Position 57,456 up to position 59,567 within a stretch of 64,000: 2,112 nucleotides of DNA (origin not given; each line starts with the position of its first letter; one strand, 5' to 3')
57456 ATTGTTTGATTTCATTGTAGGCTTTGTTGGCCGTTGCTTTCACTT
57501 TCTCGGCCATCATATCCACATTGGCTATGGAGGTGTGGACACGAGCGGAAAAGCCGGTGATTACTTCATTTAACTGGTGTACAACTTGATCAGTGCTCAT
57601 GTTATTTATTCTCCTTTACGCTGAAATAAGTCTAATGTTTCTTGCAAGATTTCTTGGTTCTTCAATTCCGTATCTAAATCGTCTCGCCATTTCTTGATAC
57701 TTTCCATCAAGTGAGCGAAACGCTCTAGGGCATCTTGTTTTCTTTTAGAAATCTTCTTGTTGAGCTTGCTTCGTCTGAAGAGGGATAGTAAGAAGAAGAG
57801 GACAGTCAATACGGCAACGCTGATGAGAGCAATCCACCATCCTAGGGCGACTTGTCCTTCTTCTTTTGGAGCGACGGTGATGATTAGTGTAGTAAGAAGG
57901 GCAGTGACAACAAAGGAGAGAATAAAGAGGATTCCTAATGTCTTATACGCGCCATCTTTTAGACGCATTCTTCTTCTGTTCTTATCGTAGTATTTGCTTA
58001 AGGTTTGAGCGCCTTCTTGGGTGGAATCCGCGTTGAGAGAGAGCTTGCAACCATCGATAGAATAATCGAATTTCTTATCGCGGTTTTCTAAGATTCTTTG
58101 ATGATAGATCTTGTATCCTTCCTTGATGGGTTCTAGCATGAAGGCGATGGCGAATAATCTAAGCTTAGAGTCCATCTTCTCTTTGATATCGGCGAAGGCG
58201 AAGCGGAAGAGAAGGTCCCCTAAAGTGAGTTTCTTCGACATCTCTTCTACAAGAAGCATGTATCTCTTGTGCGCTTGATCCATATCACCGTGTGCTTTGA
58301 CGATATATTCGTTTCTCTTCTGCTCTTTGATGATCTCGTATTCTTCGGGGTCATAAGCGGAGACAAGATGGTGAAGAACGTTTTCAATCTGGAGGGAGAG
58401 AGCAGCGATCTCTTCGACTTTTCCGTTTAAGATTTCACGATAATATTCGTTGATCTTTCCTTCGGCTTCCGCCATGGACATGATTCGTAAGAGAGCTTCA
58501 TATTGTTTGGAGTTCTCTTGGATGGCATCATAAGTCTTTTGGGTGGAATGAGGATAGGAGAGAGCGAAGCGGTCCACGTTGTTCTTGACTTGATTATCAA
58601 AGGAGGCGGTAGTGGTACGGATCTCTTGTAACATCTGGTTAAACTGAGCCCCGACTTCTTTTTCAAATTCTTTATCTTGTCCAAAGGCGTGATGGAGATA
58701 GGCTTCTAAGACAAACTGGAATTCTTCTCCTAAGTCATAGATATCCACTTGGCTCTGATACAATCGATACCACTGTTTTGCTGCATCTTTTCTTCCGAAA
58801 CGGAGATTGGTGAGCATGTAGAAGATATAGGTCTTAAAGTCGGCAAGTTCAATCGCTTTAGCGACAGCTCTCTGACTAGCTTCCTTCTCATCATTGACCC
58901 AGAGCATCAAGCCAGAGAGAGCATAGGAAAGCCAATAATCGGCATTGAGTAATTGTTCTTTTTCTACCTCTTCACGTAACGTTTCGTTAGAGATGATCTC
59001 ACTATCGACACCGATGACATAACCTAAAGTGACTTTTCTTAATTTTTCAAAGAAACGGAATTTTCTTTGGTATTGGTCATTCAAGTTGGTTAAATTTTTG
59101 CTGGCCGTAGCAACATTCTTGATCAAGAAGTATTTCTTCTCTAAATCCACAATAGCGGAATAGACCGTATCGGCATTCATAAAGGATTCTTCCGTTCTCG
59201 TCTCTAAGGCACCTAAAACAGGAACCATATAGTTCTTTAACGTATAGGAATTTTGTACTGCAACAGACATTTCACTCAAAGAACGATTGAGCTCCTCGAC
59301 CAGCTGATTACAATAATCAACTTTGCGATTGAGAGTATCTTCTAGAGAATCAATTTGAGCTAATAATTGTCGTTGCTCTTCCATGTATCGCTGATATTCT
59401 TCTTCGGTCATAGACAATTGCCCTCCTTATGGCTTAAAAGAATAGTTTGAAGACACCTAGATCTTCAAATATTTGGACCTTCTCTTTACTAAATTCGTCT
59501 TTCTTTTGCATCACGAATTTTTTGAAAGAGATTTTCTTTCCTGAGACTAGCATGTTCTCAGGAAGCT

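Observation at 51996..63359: Nine-gene SPFH / zinc-ribbon / triplicated coiled-coil membrane protein / AAA+ operon: candidate undescribed envelope system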

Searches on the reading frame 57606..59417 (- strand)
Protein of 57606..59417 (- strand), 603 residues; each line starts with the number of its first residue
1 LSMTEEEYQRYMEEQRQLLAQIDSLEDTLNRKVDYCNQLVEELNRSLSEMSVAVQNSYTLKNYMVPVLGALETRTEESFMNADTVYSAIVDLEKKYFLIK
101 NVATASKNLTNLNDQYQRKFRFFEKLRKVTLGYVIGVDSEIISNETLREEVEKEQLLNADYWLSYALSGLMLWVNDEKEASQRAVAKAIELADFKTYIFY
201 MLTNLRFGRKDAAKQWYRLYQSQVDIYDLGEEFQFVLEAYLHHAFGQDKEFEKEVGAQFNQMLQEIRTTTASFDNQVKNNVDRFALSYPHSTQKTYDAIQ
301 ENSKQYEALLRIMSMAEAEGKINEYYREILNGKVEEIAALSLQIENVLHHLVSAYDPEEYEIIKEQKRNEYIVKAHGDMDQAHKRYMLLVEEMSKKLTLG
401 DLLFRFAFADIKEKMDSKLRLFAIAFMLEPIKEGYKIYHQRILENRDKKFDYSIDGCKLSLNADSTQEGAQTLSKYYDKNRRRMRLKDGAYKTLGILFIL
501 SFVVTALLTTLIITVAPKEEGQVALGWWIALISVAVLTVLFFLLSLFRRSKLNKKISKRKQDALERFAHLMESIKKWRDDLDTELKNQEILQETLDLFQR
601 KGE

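Call 3: search_protein_families(library=pfam, proteins=[window:57606-59417:-], max_evalue=0.1)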
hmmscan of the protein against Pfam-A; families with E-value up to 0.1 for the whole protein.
window:57606-59417:- (603 aa): 9 families
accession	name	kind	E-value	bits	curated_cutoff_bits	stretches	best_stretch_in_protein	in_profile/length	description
PF24226.1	DUF7442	-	0.00023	21.4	23.8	1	496-576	2-76/79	Phage membrane protein Family of unknown function (DUF7442)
PF03706.18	LPG_synthase_TM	-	0.0004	20.4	33.4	1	500-575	121-196/302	Lysylphosphatidylglycerol synthase TM region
PF20990.2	DUF2207_C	-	0.00087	19.5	33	1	379-566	36-205/247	Predicted membrane protein (DUF2207) C-terminal domain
PF07332.16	Phage_holin_3_6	-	0.0012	19.3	28.4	1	485-557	32-99/116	Putative Actinobacterial Holin-X, holin superfamily III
PF14278.11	TetR_C_8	-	0.004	17.7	26.1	0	292-338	7-53/103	Transcriptional regulator C-terminal region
PF14316.11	DUF4381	-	0.028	15.1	27.2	1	524-571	18-59/145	Domain of unknown function (DUF4381)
PF01284.28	MARVEL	-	0.032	14.7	32.8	1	494-549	6-63/135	Membrane-associating domain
PF05659.16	RPW8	-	0.05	13.7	30.4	0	530-596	7-73/139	Arabidopsis broad-spectrum mildew resistance protein RPW8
PF08592.16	Anthrone_oxy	-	0.073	13.7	27.3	0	504-577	14-89/106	Anthrone oxygenase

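Call 4: search_protein_families(library=padloc, proteins=[window:57606-59417:-], max_evalue=0.1)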
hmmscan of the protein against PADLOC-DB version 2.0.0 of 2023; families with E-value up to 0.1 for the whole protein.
window:57606-59417:- (603 aa): 1 family
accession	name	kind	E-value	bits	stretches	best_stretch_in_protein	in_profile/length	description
PDLC03815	RTasDUF1848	-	0.0026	15.6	1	299-467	36-189/242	DRT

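Call 5: search_protein_families(library=ncbifam, proteins=[window:57606-59417:-], max_evalue=0.1)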
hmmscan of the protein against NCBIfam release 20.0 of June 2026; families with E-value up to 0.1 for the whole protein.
window:57606-59417:- (603 aa): 9 families
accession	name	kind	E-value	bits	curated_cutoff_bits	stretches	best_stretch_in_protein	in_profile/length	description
NF046000.1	MAG1210_fam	subfamily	5.2e-07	28.7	275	1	428-593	2-167/550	MAG1210 family protein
NF045846.1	MSC0882_dom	subfamily_domain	2e-05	23.9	60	1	491-563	9-86/244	MSC_0882 family membrane protein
NF033634.1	SLATT_1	domain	0.00097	19.1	41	1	474-552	10-80/132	SLATT domain-containing protein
NF045993.1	MAG0130_MAG3770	subfamily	0.0016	18.4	85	1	496-561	22-90/140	MAG0130/MAG3770 family membrane protein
TIGR01673.1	holin_LLH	equivalog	0.0022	18.4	34.75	1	528-581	4-58/108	phage holin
NF038216.1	ABZJ_00895_fam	subfamily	0.0025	17.7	33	1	475-550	49-125/134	ABZJ_00895 family protein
TIGR01687.1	moaD_arch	subfamily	0.0044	17.5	49.5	1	325-374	8-59/88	MoaD family protein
NF033632.1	SLATT_4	domain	0.058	13.2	55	1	498-596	31-122/154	SLATT domain-containing protein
TIGR04127.1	flavo_near_exo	equivalog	0.086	13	35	0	473-545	27-99/136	exosortase F system-associated membrane protein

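Call 10: find_homologous_proteins(query=window:57606-59417:-)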
Query window:57606-59417:- (603 aa): 120 proteins with E <= 0.001 among 8000 candidates.
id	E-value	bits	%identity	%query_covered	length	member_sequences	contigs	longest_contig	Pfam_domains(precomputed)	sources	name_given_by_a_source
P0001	0.0e+0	1308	100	100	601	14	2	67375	-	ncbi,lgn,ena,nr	ncbi:MAG: hypothetical protein IJ194_06640 [Bacilli bacterium]|nr:hypothetical protein [Bacilli bact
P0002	3.9e-252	856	65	100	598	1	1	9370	-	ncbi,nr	ncbi:MAG: hypothetical protein K5762_07395 [Bacilli bacterium]|nr:hypothetical protein [Bacilli bact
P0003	3.3e-145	503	43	99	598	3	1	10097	-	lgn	-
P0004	1.4e-143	498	42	99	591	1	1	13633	-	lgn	-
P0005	1.4e-143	498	42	99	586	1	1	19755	-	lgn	-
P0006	1.1e-136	475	43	96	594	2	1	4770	-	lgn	-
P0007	1.8e-136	474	41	97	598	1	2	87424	-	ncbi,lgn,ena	-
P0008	1.1e-133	465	41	96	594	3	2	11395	-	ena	-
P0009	1.1e-133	465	43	96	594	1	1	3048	-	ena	-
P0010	1.1e-131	458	41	100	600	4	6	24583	-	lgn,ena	-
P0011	1.5e-128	448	38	98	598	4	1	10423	-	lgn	-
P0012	1.3e-125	438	38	97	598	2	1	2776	-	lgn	-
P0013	2.1e-121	425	40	90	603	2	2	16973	-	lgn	-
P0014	5.2e-120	420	38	89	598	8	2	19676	-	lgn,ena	-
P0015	4.7e-107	377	39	81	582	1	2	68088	-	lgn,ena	-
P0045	5.8e-93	331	33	99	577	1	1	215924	-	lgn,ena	-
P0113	2.9e-73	266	32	85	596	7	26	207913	-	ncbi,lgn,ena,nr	ncbi:MAG: hypothetical protein HFK09_07070 [Clostridia bacterium]|nr:hypothetical protein [Clostridi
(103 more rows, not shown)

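Call 12: find_encoding_contigs(protein=P0113, flank=10000, max_places=2)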
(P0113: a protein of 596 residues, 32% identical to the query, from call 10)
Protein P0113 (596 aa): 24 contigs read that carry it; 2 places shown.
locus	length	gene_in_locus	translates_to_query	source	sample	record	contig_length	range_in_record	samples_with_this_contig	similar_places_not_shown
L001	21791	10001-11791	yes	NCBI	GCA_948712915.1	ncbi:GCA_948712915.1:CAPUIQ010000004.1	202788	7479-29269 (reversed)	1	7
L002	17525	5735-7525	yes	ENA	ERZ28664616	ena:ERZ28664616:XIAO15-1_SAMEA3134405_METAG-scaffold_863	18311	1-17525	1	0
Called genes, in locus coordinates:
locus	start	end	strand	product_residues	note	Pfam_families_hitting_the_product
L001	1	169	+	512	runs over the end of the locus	PF02142:MGS, PF01808:AICARFT_IMPCHas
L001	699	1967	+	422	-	PF02844:GARS_N, PF01071:GARS_A, PF02222:ATP-grasp (weak), PF02843:GARS_C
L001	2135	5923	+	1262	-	PF18072:FGAR-AT_linker, PF02769:AIRS_C, PF13507:GATase_5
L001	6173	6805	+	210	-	-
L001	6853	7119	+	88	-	-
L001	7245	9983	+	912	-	PF13676:TIR_2 (faint)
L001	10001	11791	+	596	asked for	-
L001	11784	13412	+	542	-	-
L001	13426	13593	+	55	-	-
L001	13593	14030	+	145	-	-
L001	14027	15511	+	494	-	PF00004:AAA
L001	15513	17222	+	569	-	-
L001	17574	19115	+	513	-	PF07556:DUF1538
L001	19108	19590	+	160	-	-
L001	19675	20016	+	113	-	PF00543:P-II (weak)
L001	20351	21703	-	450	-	-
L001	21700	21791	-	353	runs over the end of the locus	PF03033:Glyco_transf_28, PF04101:Glyco_tran_28_C, PF06722:EryCIII-like_C (faint)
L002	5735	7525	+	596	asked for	-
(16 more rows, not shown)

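Call 13: find_encoding_contigs(protein=P0045, flank=10000, max_places=2)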
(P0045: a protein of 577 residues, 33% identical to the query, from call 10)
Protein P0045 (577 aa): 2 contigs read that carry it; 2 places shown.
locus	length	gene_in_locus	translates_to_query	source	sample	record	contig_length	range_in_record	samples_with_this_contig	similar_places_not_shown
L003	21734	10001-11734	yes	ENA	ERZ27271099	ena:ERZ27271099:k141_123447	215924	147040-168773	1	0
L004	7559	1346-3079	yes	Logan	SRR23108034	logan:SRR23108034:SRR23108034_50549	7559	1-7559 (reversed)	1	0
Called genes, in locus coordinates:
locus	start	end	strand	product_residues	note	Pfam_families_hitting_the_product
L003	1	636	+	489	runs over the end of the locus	-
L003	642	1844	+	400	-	PF13421:Band_7_1, PF01145:Band_7, PF12773:DZR, PF13240:Zn_Ribbon_1, PF13248:Zn_ribbon_3 (faint), PF13240:Zn_Ribbon_1 (weak)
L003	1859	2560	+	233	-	-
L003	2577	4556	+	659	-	PF08271:Zn_Ribbon_TF (weak)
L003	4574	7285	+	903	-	-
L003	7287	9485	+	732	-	-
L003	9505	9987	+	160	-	-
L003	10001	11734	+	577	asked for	-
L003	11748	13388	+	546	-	-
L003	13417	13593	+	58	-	-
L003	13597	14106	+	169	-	-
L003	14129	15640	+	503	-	PF00004:AAA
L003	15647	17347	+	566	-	-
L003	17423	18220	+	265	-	PF13240:Zn_Ribbon_1 (weak), PF05036:SPOR (faint)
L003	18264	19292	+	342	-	PF00754:F5_F8_type_C, PF25302:NADase_transloc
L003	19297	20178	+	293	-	PF21827:New_glue (weak), PF01427:Peptidase_M15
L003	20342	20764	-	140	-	-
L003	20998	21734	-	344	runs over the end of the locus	-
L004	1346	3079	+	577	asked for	-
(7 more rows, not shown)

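Call 15: find_related_loci(query=A1, collection=genome_contigs, flank=10000)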
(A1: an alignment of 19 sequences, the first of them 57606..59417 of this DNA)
Query A1 (603 aa) in genome_contigs; peptide patterns used: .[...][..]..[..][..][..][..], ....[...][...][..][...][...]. (x = any residue, [..] = any of these).
150 stretches matched a pattern; 99 encode a relative of the query (tblastn E <= 1e-3); the best 80 are kept; 80 distinct loci.
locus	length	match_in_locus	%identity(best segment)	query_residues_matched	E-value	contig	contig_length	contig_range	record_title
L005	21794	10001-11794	38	3-600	2e-136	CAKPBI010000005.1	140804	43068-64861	MAG: uncultured Bacilli bacterium isolate REFINED_METABAT215_TOP10_CONTIGS_1500_ASSEMBLY_K77_MERGED__Hadza_MoBio_hadza-I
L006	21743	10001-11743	41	18-603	1e-138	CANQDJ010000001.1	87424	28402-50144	MAG: uncultured Anaeroplasma sp. isolate Lapin-005__bin48 genome assembly, contig: Lapin-005__NODE_272_length_87424_cov_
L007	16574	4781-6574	38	3-600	3e-129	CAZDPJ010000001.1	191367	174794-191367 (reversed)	MAG TPA_asm: uncultured Staphylococcaceae bacterium isolate SRP313737_co1_111 genome assembly, contig: NODE_55_length_19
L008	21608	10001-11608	38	65-600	7e-120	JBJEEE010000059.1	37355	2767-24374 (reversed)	MAG: Bacilli bacterium isolate LOHA10_bin.030 NODE_267_length_37355_cov_9.197802, whole genome shotgun sequence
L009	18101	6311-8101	35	3-603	2e-113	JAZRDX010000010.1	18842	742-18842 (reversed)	MAG: Eubacteriales bacterium isolate T1900045503_YK20190197.MAGScoT_cleanbin_000011 SGB_7511_k141_1440433, whole genome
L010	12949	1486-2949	38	1-488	3e-110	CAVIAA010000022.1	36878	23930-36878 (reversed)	Acutalibacteraceae bacterium isolate H07676-L1_cleanbin_000040 genome assembly, contig: Spades_H07676-L1_contig_803, who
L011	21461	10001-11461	38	2-488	2e-109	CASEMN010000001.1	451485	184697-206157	uncultured Oscillospiraceae bacterium isolate O76_L3_328328_idba_bin.61 genome assembly, contig: O76_L3_328328_idba_bin.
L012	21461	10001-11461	38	2-488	5e-109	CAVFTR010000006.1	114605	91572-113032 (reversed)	bacterium isolate G02651-L1_cleanbin_000005 genome assembly, contig: Spades_G02651-L1_contig_72, whole genome shotgun se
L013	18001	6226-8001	33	2-599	2e-106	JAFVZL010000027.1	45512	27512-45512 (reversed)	MAG: Clostridia bacterium isolate RGIG5535 Sheep_Colon.Co__c1601689, whole genome shotgun sequence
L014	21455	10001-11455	37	3-488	5e-105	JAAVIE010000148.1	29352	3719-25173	MAG: Oscillospiraceae bacterium isolate Mgla_MAG_0-bin_16 c_000000091888, whole genome shotgun sequence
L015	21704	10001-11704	34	1-578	6e-104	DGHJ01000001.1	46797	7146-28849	MAG TPA_asm: Oscillospiraceae bacterium UBA3851 UBA3851_contig_25605, whole genome shotgun sequence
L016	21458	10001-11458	38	3-488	3e-103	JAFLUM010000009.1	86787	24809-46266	MAG: Oscillospiraceae bacterium isolate HAN079 Seq9, whole genome shotgun sequence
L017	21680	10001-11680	34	1-578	1e-103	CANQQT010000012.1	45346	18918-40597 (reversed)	MAG: uncultured Clostridia bacterium isolate Lapin-008__bin73 genome assembly, contig: Lapin-008__NODE_998_length_45346_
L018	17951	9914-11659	33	1-600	8e-105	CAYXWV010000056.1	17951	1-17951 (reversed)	MAG TPA_asm: uncultured Anaerolinea sp. isolate SRP192927_co3_446 genome assembly, contig: NODE_6868_length_17951_cov_58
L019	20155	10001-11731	33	3-600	3e-101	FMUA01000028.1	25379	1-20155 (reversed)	Ruminococcaceae bacterium P7 genome assembly, contig: IE30DRAFT_scaffold00027.27, whole genome shotgun sequence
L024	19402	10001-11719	34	1-598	1e-98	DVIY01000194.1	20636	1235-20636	MAG TPA_asm: Candidatus Gallacutalibacter pullistercoris isolate 13869 ChiHcolR5__C267293_L20636_SRR6323280, whole genom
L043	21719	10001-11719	32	3-591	2e-91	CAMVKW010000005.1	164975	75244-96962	MAG TPA_asm: uncultured Lachnospiraceae bacterium isolate SRR8387721_bin.39_metaWRAP_v1.3_MAG genome assembly, contig: E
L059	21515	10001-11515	32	37-533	1e-85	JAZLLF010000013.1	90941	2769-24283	MAG: Saccharofermentans sp. isolate T1900044958_TA20190014.MAGScoT_cleanbin_000016 SGB_3881_k141_1782154, whole genome s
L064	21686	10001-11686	31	18-592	2e-84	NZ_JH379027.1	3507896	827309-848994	Hungatella hathewayi WAL-18680 supercont1.1, whole genome shotgun sequence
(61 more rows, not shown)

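Call 21: search_solved_structures(query=A1, max_evalue=10)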
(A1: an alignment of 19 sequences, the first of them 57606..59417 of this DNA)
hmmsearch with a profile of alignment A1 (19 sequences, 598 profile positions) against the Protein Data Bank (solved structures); distinct sequences matched with E-value up to 10: 24.
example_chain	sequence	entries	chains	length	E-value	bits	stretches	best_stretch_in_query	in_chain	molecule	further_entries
6pf2_A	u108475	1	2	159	7.3e-05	24.7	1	8-92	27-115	Myosin, heavy polypeptide 7, cardiac muscle, beta variant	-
6zpm_A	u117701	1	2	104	0.095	14.5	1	24-82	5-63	Trypanosoma cruzi KKT4 117-218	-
5wjb_A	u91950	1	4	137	0.1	14.3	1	8-92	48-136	Capsid assembly scaffolding protein,Myosin-7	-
5zuv_A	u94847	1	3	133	0.15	13.8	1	9-99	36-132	Spike glycoprotein,Spike glycoprotein,inhibitor EK1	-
6kos_A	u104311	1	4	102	0.17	13.6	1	13-91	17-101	SUWA (Super WA20)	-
5erp_A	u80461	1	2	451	0.26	13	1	65-161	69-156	Desmocollin-2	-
7a7d_a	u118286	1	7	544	0.35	12.6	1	65-161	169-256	Desmocollin-2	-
9s4q_25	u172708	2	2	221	0.42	12.3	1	5-60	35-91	Kinetochore protein SPC25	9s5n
1deb_A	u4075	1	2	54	0.46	12.2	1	17-62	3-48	ADENOMATOUS POLYPOSIS COLI PROTEIN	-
6ign_A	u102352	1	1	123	0.57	11.9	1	35-93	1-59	Kinesin-1 heavy chain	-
8zjz_A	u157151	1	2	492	1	11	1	482-592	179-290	Butyrophilin subfamily 2 member A1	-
6igv_A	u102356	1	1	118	1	11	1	45-93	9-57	Kinesin-1 heavy chain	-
8za9_E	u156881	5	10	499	1.1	11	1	482-592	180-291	Butyrophilin subfamily 2 member A1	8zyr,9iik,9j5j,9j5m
9jq6_E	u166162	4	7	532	1.2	10.9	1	482-592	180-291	Butyrophilin subfamily 2 member A1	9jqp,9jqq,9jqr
8zk1_A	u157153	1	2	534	1.2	10.8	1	482-592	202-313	Butyrophilin subfamily 2 member A1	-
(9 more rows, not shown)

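Call 24: search_protein_families(library=pfam, proteins=[L003:4574-7285:+, L003:7287-9485:+, L003:9505-9987:+, L024:5730-8762:+, L024:8759-9907:+, L064:8901-9644:+, L001:7245-9983:+, L001:6173-6805:+, L059:5988-9389:+, L043:8135-9718:+], max_evalue=0.01)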
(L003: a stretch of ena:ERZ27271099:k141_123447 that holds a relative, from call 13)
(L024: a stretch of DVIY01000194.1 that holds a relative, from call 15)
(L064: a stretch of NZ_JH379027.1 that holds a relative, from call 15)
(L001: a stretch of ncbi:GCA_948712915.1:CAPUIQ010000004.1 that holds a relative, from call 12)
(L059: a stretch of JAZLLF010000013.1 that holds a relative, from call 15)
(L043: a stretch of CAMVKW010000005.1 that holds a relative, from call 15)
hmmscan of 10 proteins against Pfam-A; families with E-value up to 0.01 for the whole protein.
L003:4574-7285:+ (903 aa): 3 families
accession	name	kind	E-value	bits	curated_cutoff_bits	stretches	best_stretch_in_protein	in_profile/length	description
PF01935.23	DUF87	-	3.9e-05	24.3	23.2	1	409-624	21-218/220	Helicase HerA, central domain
PF04665.18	Pox_A32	-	0.00021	21.3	22.8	1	408-457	12-59/242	Poxvirus A32 protein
PF04851.21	ResIII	-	0.0063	16.9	22.5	0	413-451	25-64/164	Type III restriction enzyme, res subunit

L003:7287-9485:+ (732 aa): 1 family
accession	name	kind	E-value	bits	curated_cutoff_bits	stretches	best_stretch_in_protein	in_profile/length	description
PF04216.18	FdhE_N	-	0.00059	20.6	28.7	0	280-344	52-110/167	FdhE, N-terminal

L003:9505-9987:+ (160 aa): 0 families

L024:5730-8762:+ (1010 aa): 1 family
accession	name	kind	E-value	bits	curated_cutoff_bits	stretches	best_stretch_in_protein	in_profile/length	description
PF13529.12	Peptidase_C39_2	-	8.3e-05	23.6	24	1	572-723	11-141/143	Peptidase_C39 like family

L024:8759-9907:+ (382 aa): 1 family
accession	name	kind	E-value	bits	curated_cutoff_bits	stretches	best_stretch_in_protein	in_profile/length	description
PF13328.12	HD_4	-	7.1e-09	36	27.2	1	79-156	1-80/156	HD domain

L064:8901-9644:+ (247 aa): 1 family
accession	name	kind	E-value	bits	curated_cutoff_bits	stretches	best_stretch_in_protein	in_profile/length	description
PF20573.4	DUF6782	-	0.0048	16.6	27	1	136-200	56-117/241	Putative metallopeptidase family (DUF6782)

L001:7245-9983:+ (912 aa): 1 family
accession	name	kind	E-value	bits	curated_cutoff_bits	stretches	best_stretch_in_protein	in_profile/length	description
PF13676.11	TIR_2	-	1.3e-06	29.4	28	1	160-275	1-111/122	TIR domain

L001:6173-6805:+ (210 aa): 1 family
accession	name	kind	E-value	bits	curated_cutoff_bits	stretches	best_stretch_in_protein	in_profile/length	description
PF18923.6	DUF5673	-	0.0003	21.1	26.7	1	132-201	2-65/66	Domain of unknown function (DUF5673)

L059:5988-9389:+ (1133 aa): 0 families

L043:8135-9718:+ (527 aa): 1 family
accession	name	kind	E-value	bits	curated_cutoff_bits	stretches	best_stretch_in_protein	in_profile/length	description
PF15644.12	Gln_amidase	-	5.5e-10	40.8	24.1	1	411-504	1-113/114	Papain fold toxin 1, glutamine deamidase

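Call 27: predict_structure(alignment_id=A1)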
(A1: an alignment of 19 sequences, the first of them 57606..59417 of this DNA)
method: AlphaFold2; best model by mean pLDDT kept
length: 603 residues; sequences in the alignment: 19
mean_pLDDT: 81.8   pTM: 0.67
mean pLDDT of the five models: 81.8, 81.0, 79.3, 78.7, 77.2
residues with pLDDT >= 90: 159; 70-90: 354; 50-70: 66; < 50: 24
segments of 3 or more residues with pLDDT < 50: 57-73, 138-142
pLDDT, mean of each block of 10 residues (from residue 1): 70 81 82 84 75 53 42 52 68 82 91 89 84 63 62 80 88 82 91 91 87 91 80 88 84 89 80 85 89 89 89 93 90 67 85 84 89 86 80 68 84 78 91 95 91 89 91 90 80 84 83 63 66 84 85 86 92 95 94 90 59
secondary structure, 60 per line:
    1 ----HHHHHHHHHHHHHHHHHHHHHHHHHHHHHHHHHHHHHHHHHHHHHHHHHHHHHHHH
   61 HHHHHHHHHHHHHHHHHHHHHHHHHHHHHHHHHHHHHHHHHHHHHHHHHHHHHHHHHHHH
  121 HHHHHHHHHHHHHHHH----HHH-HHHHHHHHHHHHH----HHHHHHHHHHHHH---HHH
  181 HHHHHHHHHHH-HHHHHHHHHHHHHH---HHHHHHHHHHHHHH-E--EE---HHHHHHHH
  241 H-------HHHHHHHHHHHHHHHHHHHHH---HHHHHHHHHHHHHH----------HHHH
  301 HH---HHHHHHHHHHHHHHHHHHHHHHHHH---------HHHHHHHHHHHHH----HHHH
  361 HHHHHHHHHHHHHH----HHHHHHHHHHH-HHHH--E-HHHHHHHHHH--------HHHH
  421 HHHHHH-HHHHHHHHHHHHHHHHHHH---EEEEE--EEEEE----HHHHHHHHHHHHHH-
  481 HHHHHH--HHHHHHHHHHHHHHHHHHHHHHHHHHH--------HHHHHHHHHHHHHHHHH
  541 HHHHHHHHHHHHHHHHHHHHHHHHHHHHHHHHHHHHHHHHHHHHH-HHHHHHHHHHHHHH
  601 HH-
elements in order: H5-136 H145-157 H162-174 H178-191 H193-206 H210-223 H233-241 H249-269 H273-286 H297-302 H306-330 H340-352 H357-374 H379-389 H391-394 H399-408 H417-426 H428-446 E450-454 E457-461 H466-479 H481-486 H489-515 H524-585 H587-602
